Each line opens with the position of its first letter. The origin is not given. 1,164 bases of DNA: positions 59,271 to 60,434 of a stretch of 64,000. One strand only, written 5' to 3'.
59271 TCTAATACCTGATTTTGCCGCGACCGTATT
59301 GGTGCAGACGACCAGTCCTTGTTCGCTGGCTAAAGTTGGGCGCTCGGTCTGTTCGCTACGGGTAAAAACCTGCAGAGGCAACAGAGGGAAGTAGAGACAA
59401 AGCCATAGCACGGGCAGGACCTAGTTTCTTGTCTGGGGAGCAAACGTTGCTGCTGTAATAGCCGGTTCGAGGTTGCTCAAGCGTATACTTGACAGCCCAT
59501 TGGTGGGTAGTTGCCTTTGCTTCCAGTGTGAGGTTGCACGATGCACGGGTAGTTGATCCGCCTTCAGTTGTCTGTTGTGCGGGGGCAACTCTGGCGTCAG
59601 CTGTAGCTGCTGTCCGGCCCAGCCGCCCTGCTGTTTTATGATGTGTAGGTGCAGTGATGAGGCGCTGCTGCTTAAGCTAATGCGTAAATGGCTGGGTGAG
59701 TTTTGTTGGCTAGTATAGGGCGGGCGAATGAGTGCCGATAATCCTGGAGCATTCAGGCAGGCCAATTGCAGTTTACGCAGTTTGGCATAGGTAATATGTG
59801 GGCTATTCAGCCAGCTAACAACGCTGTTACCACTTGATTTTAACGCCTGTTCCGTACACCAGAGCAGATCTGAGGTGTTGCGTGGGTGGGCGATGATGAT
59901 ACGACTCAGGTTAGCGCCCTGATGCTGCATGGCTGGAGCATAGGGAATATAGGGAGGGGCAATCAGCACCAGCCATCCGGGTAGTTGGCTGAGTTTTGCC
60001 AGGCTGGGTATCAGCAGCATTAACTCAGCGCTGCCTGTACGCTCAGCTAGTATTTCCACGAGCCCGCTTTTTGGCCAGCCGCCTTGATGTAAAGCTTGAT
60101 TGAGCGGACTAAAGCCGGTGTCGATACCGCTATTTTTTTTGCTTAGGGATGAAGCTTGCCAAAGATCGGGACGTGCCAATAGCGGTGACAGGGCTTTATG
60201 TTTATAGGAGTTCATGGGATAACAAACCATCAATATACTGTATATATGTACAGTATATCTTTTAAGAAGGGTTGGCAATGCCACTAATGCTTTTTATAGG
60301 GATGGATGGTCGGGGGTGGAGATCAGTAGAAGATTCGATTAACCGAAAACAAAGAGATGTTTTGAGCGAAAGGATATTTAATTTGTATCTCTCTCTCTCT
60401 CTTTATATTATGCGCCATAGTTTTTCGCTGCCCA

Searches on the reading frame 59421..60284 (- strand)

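Call 59: search_protein_families(library=pfam, proteins=[window:59421-60284:-], max_evalue=0.000001)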
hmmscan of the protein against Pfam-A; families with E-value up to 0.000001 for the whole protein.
window:59421-60284:- (287 aa): 0 families

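Call 78: search_protein_families(library=ncbifam, proteins=[window:59421-60284:-], max_evalue=0.00001)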
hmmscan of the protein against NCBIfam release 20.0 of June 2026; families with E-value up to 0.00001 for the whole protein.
window:59421-60284:- (287 aa): 2 families
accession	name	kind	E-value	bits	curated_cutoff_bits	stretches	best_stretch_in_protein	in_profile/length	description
NF033429.2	ImuA_translesion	equivalog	5.2e-49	166.6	150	1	40-220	1-181/181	translesion DNA synthesis-associated protein ImuA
NF041583.1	SOS_SulA_aeru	exception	8.4e-08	32.3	150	1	87-174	54-142/157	SOS-induced cell division inhibitor SulA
